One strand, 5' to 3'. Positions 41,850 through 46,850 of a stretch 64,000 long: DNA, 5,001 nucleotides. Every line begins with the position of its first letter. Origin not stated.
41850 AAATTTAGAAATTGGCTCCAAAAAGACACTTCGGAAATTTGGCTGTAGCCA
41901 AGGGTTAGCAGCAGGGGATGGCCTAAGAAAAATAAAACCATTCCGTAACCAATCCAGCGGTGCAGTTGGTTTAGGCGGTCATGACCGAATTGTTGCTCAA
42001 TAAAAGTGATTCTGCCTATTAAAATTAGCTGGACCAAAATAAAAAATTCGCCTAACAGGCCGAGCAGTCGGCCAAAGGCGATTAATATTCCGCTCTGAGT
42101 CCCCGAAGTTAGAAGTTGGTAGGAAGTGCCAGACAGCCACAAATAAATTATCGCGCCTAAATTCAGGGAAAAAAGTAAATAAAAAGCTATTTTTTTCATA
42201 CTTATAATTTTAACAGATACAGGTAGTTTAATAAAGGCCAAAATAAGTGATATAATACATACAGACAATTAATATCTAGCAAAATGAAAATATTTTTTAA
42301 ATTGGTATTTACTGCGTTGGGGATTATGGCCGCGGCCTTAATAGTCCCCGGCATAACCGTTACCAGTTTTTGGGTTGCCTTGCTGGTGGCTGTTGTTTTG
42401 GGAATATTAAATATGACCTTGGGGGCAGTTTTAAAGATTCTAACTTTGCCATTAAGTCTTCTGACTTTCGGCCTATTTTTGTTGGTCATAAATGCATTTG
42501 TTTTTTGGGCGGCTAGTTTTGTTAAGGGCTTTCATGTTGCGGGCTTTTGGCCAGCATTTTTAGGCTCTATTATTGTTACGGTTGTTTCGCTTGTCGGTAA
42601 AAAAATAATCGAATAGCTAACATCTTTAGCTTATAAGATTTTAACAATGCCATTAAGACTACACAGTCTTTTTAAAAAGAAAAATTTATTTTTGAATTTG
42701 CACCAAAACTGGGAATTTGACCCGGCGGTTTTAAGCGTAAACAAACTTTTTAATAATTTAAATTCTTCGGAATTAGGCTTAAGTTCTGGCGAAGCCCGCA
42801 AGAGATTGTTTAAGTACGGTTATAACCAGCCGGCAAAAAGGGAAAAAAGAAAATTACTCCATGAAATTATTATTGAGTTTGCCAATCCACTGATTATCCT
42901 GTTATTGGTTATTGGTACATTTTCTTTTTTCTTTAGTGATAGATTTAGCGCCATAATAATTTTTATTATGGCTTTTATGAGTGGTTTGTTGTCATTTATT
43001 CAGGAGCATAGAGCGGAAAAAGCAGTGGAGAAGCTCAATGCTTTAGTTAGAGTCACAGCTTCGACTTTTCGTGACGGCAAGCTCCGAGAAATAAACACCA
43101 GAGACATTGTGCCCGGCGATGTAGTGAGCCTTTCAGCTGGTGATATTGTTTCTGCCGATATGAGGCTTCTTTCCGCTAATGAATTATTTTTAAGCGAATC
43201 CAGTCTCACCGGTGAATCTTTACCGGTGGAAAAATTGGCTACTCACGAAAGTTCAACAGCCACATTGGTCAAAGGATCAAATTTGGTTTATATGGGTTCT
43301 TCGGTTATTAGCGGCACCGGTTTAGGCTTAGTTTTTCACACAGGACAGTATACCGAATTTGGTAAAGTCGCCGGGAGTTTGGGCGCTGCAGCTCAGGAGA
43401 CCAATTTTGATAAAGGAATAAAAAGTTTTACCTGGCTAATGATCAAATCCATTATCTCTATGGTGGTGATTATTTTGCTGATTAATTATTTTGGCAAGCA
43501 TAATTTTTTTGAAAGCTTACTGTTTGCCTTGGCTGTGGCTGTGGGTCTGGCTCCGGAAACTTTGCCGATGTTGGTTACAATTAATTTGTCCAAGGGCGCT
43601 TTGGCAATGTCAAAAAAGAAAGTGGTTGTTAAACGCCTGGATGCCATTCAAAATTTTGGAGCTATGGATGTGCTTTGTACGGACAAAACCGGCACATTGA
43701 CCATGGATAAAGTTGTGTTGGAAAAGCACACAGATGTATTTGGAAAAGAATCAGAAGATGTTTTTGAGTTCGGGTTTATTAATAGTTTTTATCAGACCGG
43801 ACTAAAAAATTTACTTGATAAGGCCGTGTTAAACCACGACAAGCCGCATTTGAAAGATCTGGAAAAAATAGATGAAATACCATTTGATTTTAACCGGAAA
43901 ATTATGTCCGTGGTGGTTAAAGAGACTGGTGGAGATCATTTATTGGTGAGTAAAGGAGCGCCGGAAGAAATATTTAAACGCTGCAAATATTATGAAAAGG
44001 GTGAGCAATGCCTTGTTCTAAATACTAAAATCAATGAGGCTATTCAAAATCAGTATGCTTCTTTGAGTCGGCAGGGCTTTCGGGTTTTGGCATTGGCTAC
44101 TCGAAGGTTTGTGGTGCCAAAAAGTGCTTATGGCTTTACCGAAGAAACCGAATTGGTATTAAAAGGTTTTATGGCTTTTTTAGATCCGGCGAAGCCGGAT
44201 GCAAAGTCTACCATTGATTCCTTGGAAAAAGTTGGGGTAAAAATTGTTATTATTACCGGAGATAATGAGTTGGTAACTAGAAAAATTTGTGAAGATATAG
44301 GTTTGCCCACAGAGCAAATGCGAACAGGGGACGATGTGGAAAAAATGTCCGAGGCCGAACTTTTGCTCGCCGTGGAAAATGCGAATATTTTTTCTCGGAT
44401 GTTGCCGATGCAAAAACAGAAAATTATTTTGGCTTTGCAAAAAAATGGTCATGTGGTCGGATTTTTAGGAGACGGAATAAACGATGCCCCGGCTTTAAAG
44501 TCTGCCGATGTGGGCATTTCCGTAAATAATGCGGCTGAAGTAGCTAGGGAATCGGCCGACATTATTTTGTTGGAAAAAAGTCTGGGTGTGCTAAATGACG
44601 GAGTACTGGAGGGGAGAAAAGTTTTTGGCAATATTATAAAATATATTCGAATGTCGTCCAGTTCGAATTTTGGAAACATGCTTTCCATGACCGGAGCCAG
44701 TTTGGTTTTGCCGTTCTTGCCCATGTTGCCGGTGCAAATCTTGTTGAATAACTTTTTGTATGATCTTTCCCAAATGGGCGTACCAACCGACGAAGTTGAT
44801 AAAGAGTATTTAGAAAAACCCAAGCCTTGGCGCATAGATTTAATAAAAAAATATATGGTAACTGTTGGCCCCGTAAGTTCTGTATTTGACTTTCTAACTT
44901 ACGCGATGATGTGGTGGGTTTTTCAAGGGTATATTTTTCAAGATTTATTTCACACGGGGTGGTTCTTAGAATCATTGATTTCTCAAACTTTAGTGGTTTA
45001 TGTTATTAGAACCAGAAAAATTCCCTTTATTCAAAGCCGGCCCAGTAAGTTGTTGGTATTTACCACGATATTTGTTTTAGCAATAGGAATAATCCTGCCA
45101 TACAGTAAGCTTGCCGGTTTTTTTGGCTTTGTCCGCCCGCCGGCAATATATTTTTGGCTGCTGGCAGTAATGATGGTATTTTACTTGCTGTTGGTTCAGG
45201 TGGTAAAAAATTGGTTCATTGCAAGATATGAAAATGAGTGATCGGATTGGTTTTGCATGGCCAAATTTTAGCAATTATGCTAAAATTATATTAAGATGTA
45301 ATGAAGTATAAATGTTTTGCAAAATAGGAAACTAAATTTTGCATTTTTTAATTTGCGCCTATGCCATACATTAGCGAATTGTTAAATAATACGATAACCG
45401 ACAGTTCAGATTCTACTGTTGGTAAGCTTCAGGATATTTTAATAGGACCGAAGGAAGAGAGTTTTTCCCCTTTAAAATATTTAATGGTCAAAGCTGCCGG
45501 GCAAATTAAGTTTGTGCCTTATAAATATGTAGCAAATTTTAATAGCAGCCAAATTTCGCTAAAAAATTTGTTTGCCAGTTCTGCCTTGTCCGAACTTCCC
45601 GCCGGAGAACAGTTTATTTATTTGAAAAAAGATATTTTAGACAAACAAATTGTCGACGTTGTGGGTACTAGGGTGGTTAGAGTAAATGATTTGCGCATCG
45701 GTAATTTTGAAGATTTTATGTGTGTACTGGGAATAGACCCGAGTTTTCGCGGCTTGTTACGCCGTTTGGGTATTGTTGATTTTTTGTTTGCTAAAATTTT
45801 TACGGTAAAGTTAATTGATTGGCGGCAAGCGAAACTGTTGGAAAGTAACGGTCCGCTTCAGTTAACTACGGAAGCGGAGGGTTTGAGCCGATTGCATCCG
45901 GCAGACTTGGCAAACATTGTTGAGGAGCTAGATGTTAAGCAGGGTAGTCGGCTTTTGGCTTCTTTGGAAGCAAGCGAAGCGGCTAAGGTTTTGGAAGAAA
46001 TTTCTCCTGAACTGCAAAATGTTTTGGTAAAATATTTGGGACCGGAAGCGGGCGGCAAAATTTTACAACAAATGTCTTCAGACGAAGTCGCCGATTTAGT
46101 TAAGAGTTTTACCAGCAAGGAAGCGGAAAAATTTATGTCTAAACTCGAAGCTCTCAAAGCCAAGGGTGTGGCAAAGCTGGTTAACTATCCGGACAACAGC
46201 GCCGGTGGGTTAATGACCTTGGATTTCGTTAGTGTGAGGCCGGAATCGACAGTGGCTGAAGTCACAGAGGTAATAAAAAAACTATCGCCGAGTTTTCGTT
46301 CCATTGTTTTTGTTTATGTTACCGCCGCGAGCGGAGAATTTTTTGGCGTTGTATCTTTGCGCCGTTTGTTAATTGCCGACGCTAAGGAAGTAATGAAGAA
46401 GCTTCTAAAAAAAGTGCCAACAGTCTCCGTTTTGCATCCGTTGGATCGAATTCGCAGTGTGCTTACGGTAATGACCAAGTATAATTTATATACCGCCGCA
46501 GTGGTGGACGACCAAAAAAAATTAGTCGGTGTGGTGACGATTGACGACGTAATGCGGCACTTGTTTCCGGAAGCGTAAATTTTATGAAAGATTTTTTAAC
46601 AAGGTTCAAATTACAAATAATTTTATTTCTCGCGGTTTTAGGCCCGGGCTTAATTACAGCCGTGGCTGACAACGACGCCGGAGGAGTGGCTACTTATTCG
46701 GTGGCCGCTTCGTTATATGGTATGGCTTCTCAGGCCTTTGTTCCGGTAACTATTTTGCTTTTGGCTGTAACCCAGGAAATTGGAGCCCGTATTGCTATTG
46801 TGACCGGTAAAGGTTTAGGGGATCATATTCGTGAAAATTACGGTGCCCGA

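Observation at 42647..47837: Magnesium module: MgtA P-type ATPase next to a soluble MgtE-N/CBS protein translationally coupled to an NRAMP-related transporter with a non-canonical metal-site motif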

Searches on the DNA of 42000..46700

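Call 12: search_rna_families(source=window, start=42000, end=46700, threshold=evalue, max_evalue=10)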
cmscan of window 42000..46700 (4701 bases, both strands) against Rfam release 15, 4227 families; matches with E-value up to 10: 4.
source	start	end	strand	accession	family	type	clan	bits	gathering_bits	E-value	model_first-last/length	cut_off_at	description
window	44383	44509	-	RF00190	SNORA16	Gene; snRNA; snoRNA; HACA-box;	CL00021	23.3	35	0.17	1-135/135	no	Small nucleolar RNA SNORA16B/SNORA16A family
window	42529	42566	-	RF02624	BSnc150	Gene; sRNA;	-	20.3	73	3.1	1-44/44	no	Brucella sRNA 150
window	42676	42781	+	RF02839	Ref66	Gene; antisense;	-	18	92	5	1-120/120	no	Enterococcus sRNA 66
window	44519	44636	+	RF00423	SCARNA4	Gene; snRNA; snoRNA; scaRNA;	CL00019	17.4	60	6.5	1-129/129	no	Small Cajal body specific RNA 4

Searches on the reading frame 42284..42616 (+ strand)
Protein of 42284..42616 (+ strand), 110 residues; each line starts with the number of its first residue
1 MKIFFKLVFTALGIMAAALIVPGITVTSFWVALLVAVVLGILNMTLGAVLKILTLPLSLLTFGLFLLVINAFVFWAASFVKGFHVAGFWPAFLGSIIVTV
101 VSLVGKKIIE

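Call 3: search_protein_families(library=pfam, proteins=[window:42284-42616:+], max_evalue=0.01)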
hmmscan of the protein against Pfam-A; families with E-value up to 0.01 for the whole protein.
window:42284-42616:+ (110 aa): 1 family
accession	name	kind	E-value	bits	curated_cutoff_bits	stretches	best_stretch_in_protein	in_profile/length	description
PF04020.18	Phage_holin_4_2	-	2.7e-29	102.3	28.8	1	1-104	1-105/105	Mycobacterial 4 TMS phage holin, superfamily IV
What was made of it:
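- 42284..42616 (+): Small 4-TM membrane protein (Pfam Phage_holin_4_2 family). It is a syntenic upstream neighbour, only 30 nt ahead of mgtA. Whether it belongs to the system functionally is unknown. Pfam PF04020, 102 bits (call 3).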

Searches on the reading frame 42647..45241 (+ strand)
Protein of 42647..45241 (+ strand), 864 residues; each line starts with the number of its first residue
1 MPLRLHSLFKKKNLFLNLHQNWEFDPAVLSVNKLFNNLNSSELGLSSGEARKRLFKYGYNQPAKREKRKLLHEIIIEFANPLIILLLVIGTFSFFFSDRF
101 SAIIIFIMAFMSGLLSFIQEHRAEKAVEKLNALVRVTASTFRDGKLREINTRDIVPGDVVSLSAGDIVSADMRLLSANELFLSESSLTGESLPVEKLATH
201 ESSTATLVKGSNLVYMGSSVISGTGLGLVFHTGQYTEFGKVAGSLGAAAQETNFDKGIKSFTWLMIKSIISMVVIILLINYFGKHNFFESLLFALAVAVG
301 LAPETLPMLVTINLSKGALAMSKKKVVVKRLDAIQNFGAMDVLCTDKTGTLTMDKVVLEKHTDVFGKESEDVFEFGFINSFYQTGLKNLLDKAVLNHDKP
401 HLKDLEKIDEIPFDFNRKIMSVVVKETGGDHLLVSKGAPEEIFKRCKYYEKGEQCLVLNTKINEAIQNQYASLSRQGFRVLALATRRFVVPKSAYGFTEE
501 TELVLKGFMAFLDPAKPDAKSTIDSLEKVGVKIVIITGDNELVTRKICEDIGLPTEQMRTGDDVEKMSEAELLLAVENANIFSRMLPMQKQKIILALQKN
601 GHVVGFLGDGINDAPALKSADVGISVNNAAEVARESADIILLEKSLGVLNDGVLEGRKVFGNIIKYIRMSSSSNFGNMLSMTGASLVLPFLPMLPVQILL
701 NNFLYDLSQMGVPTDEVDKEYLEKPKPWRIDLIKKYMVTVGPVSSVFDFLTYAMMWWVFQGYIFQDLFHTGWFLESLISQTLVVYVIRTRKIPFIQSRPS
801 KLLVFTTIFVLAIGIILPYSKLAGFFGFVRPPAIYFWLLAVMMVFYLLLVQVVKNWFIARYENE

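Call 3: search_protein_families(library=pfam, proteins=[window:42647-45241:+], max_evalue=0.01)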
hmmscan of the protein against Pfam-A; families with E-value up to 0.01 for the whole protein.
window:42647-45241:+ (864 aa): 7 families
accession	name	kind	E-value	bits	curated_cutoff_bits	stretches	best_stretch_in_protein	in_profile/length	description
PF00122.25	E1-E2_ATPase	-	6.9e-41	140.2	28.1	1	135-324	4-181/181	E1-E2 ATPase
PF00689.26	Cation_ATPase_C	-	3.3e-19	69.8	27.3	1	690-855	1-174/175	Cation transporting ATPase, C-terminus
PF00702.32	Hydrolase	-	5.6e-14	53.4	26.4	1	340-621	1-191/191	haloacid dehalogenase-like hydrolase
PF13246.12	Cation_ATPase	-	1.8e-12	47.5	21.7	1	375-449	17-91/91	Cation transport ATPase (P-type)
PF00690.31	Cation_ATPase_N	-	2.7e-12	46.6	20.4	1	29-92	4-68/69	Cation transporter/ATPase, N-terminus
PF08282.18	Hydrolase_3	-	0.00019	21.7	20.9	1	605-642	207-244/255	haloacid dehalogenase-like hydrolase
PF12710.13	HAD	-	0.0024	18.7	27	1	458-618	34-189/189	haloacid dehalogenase-like hydrolase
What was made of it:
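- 42647..45241 (+): mgtA, a Mg2+-importing P-type ATPase (864 aa). Five P-type ATPase Pfam domains (call 3).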

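Call 4: search_protein_families(library=ncbifam, proteins=[window:42647-45241:+], max_evalue=0.01)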
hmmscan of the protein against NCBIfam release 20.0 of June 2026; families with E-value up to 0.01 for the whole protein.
window:42647-45241:+ (864 aa): 26 families (the best 25 are shown)
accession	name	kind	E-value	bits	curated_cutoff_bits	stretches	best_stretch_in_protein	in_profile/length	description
TIGR01524.1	ATPase-IIIB_Mg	equivalog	6.5e-300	997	610.75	1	30-862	19-865/867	magnesium-translocating P-type ATPase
NF011702.0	PRK15122.1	subfamily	1.6e-290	966.2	975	1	28-862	33-904/907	magnesium-translocating P-type ATPase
TIGR01647.1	ATPase-IIIA_H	equivalog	1.3e-138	463.4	615.5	1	44-814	1-749/755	plasma-membrane proton-efflux P-type ATPase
TIGR01522.1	ATPase-IIA2_Ca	equivalog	2.7e-124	415.8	798.3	1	29-738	7-727/854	calcium-transporting P-type ATPase, PMR1-type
TIGR01116.1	ATPase-IIA1_Ca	equivalog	1.1e-99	334.7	703.4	2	406-725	374-667/799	calcium-translocating P-type ATPase, SERCA-type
TIGR01494.1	ATPase_P-type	subfamily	1.7e-82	277.4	62.3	4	576-697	360-476/478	HAD-IC family P-type ATPase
TIGR01523.1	ATPase-IID_K-Na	equivalog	3.2e-81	273.3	645.05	3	400-724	478-821/997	potassium/sodium efflux P-type ATPase, fungal-type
TIGR01517.1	ATPase-IIB_Ca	equivalog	3.6e-78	263.7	507.05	1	29-852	39-874/882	calcium-translocating P-type ATPase, PMCA-type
TIGR01106.1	ATPase-IIC_X-K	subfamily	1e-74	252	946.1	3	100-357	105-361/997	Na,H/K antiporter P-type ATPase subunit alpha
TIGR01657.1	P-ATPase-V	hypoth_equivalog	2.9e-70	237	618.25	3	31-360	127-468/1055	ATP13A2 family polyamine export P-type ATPase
TIGR01525.1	ATPase-IB_hvy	subfamily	3.2e-56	191.3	346.25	2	86-556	4-428/560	heavy metal translocating P-type ATPase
TIGR01511.1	ATPase-IB1_Cu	subfamily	4.5e-41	141.3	397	3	558-649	390-476/542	copper-translocating P-type ATPase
TIGR01512.1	ATPase-IB2_Cd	subfamily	3.9e-40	138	313.5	3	85-359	4-253/494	cadmium family heavy metal-translocating P-type ATPase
NF008262.1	PRK11033.1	equivalog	4.4e-36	124.6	1005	3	94-363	190-448/731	zinc/cadmium/mercury/lead-transporting ATPase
NF007952.0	PRK10671.1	equivalog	1.4e-32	112.8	1316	2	508-662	648-777/838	copper-exporting P-type ATPase CopA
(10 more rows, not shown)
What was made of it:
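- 42647..45241 (+): TIGR01524 equivalog, 997 bits against a cut-off of 610.75 (call 4).
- On MgtA (Mg2+-translocating P-type ATPase, type IIIB): 997 bits against 610.75 (call 4).
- Checked: 42647-45241 (864 aa): matches NCBIfam TIGR01524 'magnesium-translocating P-type ATPase' at 997 bits against a cut-off of 610.75 (call 4).
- Domain calls (calls 3, 4).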

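Call 57: find_homologous_proteins(query=window:42647-45241:+, max_evalue=1e-50)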
Query window:42647-45241:+ (864 aa): 8000 proteins with E <= 1e-50 among 8000 candidates; the best 120 are listed.
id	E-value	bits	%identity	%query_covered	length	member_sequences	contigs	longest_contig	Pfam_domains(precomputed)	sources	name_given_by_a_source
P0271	0.0e+0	1908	100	100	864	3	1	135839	PF00702.33,PF13246.13,PF00689.27,PF00690.32,PF00122.26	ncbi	-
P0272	0.0e+0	1535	79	100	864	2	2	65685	PF00702.33,PF13246.13,PF00689.27,PF00690.32,PF00122.26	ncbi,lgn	-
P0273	0.0e+0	1499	78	100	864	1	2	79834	PF00702.33,PF13246.13,PF00689.27,PF00690.32,PF00122.26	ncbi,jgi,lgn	ncbi:MAG: magnesium-translocating P-type ATPase [Candidatus Doudnabacteria bacterium]|jgi:Mg2+-impor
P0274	0.0e+0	1496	78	100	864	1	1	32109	PF00702.33,PF13246.13,PF00689.27,PF00690.32,PF00122.26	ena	-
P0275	0.0e+0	1420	73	100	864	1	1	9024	PF00702.33,PF13246.13,PF00689.27,PF00690.32,PF00122.26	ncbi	-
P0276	0.0e+0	1367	71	100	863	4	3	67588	PF00702.33,PF13246.13,PF00689.27,PF00690.32,PF00122.26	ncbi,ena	-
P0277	0.0e+0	1358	70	100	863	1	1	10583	PF00702.33,PF13246.13,PF00689.27,PF00690.32,PF00122.26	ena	-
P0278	0.0e+0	1351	69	100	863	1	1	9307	PF00702.33,PF13246.13,PF00689.27,PF00690.32,PF00122.26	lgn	-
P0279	0.0e+0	1329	68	100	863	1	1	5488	PF00702.33,PF13246.13,PF00689.27,PF00690.32,PF00122.26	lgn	-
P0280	0.0e+0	1313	67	100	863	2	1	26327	PF00702.33,PF13246.13,PF00689.27,PF00690.32,PF00122.26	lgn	-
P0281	0.0e+0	1307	67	100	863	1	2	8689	PF00702.33,PF13246.13,PF00689.27,PF00690.32,PF00122.26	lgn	-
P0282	0.0e+0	1251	65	100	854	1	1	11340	PF00702.33,PF13246.13,PF00689.27,PF00690.32,PF00122.26,PF12710.14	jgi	jgi:P-type Mg2+ transporter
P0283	0.0e+0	1206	63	99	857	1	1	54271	PF00702.33,PF13246.13,PF00689.27,PF00690.32,PF00122.26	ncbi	-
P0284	0.0e+0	1172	63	100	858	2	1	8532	PF00702.33,PF13246.13,PF00689.27,PF00690.32,PF00122.26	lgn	-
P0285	0.0e+0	1163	61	100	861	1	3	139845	PF00702.33,PF13246.13,PF00689.27,PF00690.32,PF00122.26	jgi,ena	-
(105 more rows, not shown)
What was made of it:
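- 42647..45241 (+): Closest relatives are 67-79% identical and from Doudnabacteria (call 57).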

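Call 58: find_encoding_contigs(protein=P0272, flank=7000, max_places=1)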
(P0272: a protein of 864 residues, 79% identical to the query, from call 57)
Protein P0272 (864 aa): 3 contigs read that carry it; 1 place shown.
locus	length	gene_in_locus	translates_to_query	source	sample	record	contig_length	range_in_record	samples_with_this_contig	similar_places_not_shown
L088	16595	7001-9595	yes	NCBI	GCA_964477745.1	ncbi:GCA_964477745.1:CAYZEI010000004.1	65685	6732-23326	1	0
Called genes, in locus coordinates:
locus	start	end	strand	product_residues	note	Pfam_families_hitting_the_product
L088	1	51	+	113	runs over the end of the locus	-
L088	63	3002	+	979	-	PF02450:LCAT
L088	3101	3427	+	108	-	-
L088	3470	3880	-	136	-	PF01641:SelR, PF24046:At4g08330 (faint)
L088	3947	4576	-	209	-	-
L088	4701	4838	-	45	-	-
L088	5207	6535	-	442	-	PF01794:Ferric_reduct, PF08022:FAD_binding_8 (weak), PF00175:NAD_binding_1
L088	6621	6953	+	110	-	PF04020:Phage_holin_4_2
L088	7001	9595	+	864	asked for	PF00690:Cation_ATPase_N, PF00122:E1-E2_ATPase, PF00702:Hydrolase, PF13246:Cation_ATPase, PF00689:Cation_ATPase_C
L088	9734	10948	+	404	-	PF03448:MgtE_N, PF00571:CBS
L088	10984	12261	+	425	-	PF01566:Nramp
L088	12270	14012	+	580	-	PF00664:ABC_membrane, PF00005:ABC_tran, PF02463:SMC_N (weak)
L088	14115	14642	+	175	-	PF00383:dCMP_cyt_deam_1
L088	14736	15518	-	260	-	-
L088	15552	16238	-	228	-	PF01479:S4, PF00849:PseudoU_synth_2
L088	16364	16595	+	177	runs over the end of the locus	-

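Call 59: find_encoding_contigs(protein=P0276, flank=7000, max_places=1)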
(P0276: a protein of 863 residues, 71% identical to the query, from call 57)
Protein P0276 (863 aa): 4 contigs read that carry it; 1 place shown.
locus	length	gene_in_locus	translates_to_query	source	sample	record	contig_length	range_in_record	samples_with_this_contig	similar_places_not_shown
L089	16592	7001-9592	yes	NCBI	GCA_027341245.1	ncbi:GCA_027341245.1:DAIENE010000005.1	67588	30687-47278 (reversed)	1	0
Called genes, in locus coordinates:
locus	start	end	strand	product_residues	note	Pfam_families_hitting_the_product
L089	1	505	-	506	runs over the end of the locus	-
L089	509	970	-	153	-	-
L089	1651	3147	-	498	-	-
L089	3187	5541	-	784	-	PF00690:Cation_ATPase_N, PF00122:E1-E2_ATPase, PF00702:Hydrolase, PF08282:Hydrolase_3 (faint)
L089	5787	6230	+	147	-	PF00462:Glutaredoxin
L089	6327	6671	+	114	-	PF04020:Phage_holin_4_2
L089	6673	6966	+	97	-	PF06961:DUF1294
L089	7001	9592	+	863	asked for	PF00690:Cation_ATPase_N, PF00122:E1-E2_ATPase, PF00702:Hydrolase, PF13246:Cation_ATPase, PF00689:Cation_ATPase_C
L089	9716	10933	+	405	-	PF05239:PRC (weak), PF03448:MgtE_N, PF00571:CBS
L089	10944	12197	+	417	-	PF01566:Nramp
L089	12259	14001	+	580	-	PF00664:ABC_membrane, PF00005:ABC_tran, PF02463:SMC_N (faint)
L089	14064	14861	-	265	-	PF13529:Peptidase_C39_2 (weak)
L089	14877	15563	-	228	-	PF01479:S4, PF00849:PseudoU_synth_2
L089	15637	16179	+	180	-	-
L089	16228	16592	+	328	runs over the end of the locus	PF09925:DUF2157 (weak)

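Call 60: find_encoding_contigs(protein=P0273, flank=7000, max_places=1)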
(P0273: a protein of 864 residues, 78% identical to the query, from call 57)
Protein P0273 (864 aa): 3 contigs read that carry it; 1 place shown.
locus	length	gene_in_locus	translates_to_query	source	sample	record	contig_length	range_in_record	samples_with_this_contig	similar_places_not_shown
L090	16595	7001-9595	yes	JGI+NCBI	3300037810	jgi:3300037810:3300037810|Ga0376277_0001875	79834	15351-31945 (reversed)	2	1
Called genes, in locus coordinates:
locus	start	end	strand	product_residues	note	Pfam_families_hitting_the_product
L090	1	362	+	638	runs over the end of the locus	PF02689:Herpes_Helicase (faint), PF05970:PIF1, PF13245:AAA_19, PF13401:AAA_22 (faint), PF13604:AAA_30, PF21530:Pif1_2B_dom (weak), PF13538:UvrD_C_2 (weak)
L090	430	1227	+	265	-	PF18914:DUF5666 (weak)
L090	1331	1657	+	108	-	-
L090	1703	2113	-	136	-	PF01641:SelR, PF24046:At4g08330 (faint)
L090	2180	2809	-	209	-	-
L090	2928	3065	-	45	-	-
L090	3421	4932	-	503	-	-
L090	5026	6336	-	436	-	PF01794:Ferric_reduct, PF08022:FAD_binding_8, PF00175:NAD_binding_1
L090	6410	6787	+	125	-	PF04020:Phage_holin_4_2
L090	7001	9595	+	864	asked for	PF00690:Cation_ATPase_N, PF00122:E1-E2_ATPase, PF00702:Hydrolase, PF13246:Cation_ATPase, PF00689:Cation_ATPase_C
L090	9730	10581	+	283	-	PF05239:PRC (faint), PF03448:MgtE_N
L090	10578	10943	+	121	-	PF00571:CBS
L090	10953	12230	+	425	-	PF01566:Nramp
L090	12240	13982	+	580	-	PF00664:ABC_membrane, PF00005:ABC_tran, PF02463:SMC_N (weak)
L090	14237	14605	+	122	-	-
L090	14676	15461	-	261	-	PF13529:Peptidase_C39_2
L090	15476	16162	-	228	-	PF01479:S4, PF00849:PseudoU_synth_2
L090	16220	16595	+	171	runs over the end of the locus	-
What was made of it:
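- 42647..45241 (+): It lies directly upstream of a partner+NRMT pair in L088, L089 and L090 as well (calls 58-60).
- In L090 the gene is split into two ORFs (call 60).
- Tried and rejected: I withdrew it when the closest MgtA homologues proved to sit in the same three-gene order in L088-L090 (calls 58-60).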
